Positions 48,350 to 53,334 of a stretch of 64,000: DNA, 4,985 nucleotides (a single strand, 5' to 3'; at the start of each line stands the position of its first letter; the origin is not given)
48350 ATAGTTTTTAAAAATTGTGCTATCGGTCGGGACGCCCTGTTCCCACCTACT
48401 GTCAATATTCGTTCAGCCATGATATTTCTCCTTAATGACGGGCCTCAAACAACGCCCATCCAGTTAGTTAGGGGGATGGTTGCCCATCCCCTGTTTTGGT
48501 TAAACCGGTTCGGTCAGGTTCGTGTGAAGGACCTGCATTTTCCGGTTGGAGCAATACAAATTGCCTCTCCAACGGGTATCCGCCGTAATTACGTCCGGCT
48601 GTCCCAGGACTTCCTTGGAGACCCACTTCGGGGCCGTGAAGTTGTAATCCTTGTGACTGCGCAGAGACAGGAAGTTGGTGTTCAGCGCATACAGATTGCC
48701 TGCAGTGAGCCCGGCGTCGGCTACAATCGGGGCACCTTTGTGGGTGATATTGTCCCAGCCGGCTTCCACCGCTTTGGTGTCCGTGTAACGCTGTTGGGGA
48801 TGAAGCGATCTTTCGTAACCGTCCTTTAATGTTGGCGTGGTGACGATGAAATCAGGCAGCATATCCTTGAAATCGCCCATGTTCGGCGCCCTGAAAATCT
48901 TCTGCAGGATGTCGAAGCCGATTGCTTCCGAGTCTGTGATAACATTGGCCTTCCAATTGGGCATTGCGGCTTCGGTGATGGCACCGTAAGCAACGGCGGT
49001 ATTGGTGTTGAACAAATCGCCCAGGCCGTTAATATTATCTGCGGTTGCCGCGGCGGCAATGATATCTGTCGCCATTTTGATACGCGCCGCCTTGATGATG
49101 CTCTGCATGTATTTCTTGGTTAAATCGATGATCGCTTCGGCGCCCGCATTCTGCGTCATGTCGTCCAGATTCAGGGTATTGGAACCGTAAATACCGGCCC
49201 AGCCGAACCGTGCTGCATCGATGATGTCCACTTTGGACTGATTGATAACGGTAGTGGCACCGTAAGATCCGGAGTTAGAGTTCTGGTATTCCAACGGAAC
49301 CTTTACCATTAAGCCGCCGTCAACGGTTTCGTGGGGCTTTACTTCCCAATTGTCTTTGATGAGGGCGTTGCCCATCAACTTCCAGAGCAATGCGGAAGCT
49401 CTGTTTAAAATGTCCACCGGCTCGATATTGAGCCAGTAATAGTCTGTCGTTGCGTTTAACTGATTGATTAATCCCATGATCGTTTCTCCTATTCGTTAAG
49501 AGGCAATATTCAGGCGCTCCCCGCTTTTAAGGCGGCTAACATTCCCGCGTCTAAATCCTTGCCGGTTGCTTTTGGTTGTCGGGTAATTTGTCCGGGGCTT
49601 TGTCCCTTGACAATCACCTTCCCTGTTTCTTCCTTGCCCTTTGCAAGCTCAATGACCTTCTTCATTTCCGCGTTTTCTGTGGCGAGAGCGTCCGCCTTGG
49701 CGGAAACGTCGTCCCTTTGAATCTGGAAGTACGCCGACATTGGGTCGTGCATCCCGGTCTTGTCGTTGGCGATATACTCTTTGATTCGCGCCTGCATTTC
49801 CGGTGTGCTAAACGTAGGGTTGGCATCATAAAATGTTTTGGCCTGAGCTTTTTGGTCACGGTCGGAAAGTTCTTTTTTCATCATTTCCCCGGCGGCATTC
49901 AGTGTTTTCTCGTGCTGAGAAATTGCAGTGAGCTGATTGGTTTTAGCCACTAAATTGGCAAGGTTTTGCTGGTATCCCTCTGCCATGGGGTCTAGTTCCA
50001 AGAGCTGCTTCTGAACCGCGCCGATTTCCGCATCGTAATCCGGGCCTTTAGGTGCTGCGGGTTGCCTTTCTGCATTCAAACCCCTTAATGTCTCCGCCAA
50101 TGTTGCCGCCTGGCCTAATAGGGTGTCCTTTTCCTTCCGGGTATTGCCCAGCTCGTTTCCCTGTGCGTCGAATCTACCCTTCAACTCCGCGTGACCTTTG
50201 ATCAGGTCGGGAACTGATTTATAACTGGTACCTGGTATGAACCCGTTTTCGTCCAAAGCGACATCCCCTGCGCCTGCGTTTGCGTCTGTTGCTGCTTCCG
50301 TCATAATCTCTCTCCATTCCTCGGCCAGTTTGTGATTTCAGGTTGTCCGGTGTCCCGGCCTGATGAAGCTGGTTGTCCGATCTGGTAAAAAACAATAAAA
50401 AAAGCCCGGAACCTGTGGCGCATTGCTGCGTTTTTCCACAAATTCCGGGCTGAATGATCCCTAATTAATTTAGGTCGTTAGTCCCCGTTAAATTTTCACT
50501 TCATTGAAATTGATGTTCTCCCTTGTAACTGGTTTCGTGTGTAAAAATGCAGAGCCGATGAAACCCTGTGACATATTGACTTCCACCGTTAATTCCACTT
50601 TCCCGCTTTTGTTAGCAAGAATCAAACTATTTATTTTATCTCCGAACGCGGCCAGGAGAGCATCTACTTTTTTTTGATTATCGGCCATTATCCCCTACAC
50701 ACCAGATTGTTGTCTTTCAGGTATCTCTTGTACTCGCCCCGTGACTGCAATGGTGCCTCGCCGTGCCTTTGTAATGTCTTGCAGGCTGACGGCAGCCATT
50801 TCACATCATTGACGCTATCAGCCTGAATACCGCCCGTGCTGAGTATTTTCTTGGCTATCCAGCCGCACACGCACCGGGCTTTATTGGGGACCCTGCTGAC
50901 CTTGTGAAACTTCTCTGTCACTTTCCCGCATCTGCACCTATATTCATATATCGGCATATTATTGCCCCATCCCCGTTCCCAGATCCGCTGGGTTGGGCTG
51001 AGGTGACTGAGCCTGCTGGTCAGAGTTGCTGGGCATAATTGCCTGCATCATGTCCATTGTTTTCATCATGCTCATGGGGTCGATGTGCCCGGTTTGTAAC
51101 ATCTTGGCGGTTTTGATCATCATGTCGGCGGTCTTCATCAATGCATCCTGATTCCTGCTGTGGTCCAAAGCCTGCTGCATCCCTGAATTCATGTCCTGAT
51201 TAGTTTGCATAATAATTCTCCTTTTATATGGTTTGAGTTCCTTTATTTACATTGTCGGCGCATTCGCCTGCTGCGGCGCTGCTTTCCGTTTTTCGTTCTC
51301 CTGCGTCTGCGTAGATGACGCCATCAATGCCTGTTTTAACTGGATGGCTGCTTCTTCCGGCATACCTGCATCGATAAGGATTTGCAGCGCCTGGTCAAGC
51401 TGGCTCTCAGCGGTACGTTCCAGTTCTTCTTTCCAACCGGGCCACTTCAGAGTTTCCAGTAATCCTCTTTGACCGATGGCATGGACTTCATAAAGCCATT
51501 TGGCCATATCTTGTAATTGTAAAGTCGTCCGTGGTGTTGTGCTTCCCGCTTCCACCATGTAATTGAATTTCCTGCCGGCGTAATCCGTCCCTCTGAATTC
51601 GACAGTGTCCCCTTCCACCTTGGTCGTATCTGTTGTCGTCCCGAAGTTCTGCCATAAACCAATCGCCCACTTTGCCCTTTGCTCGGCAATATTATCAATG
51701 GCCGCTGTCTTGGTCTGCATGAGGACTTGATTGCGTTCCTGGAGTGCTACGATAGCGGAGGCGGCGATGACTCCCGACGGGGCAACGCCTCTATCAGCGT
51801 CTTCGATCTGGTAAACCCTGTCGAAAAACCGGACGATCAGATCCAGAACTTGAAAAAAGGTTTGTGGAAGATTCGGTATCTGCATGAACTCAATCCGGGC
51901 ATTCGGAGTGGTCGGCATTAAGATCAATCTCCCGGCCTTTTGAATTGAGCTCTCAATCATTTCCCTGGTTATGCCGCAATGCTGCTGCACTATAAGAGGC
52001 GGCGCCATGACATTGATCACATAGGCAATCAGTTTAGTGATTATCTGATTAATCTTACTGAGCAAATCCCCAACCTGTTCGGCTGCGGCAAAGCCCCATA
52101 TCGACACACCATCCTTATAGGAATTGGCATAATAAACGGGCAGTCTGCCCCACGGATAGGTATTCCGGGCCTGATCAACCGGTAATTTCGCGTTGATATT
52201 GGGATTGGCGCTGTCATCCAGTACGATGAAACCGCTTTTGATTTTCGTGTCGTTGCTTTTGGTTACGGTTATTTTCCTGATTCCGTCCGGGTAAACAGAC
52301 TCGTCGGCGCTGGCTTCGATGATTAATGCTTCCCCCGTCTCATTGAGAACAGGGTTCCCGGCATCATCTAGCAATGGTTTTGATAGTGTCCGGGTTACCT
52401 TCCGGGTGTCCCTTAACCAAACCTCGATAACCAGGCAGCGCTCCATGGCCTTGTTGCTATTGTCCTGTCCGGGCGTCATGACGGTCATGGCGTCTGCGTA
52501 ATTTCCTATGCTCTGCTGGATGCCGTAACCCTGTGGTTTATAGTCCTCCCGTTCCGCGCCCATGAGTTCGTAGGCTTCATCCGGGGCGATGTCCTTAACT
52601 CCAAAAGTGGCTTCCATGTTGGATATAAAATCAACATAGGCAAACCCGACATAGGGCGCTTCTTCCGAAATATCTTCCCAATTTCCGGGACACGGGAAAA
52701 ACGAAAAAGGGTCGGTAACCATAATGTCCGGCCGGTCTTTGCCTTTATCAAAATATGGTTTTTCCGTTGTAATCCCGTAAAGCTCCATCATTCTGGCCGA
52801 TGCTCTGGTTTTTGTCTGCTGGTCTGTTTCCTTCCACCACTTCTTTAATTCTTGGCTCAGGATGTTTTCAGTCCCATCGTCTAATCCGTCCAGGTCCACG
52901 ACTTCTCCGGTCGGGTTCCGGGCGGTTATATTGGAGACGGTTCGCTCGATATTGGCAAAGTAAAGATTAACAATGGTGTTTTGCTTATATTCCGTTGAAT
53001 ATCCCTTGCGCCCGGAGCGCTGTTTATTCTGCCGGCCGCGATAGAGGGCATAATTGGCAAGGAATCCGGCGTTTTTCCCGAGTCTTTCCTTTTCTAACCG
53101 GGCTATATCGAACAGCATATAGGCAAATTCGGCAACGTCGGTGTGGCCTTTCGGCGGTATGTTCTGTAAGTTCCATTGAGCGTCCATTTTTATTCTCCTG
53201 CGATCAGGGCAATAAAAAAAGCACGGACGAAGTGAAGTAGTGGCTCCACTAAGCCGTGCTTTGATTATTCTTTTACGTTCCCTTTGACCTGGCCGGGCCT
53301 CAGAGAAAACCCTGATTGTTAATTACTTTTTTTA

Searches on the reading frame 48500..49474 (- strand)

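Call 37: search_protein_families(library=pfam, proteins=[window:48500-49474:-], max_evalue=0.001)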
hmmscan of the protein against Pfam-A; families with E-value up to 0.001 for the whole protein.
window:48500-49474:- (324 aa): 0 families

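Call 87: search_protein_families(library=phrogs, proteins=[window:48500-49474:-], max_evalue=0.0001)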
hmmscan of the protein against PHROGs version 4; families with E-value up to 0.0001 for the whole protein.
window:48500-49474:- (324 aa): 2 families
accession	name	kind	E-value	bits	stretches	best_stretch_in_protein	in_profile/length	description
phrog_9953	-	head and packaging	3.2e-25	90.2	1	49-314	45-323/329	major head protein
phrog_14242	-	head and packaging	2.9e-12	47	1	129-279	197-347/396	major head protein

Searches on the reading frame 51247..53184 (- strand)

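Call 29: search_protein_families(library=phrogs, proteins=[window:51247-53184:-], max_evalue=0.001)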
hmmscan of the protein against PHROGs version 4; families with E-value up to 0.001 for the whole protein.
window:51247-53184:- (645 aa): 0 families

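Call 35: search_protein_families(library=pfam, proteins=[window:51247-53184:-], max_evalue=0.001)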
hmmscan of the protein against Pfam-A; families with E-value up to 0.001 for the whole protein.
window:51247-53184:- (645 aa): 1 family
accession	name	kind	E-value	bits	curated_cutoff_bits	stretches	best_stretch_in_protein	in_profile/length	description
PF05133.19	SPP1_portal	-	1.1e-07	31.6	25.5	1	44-165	18-128/416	Phage portal protein, SPP1 Gp6-like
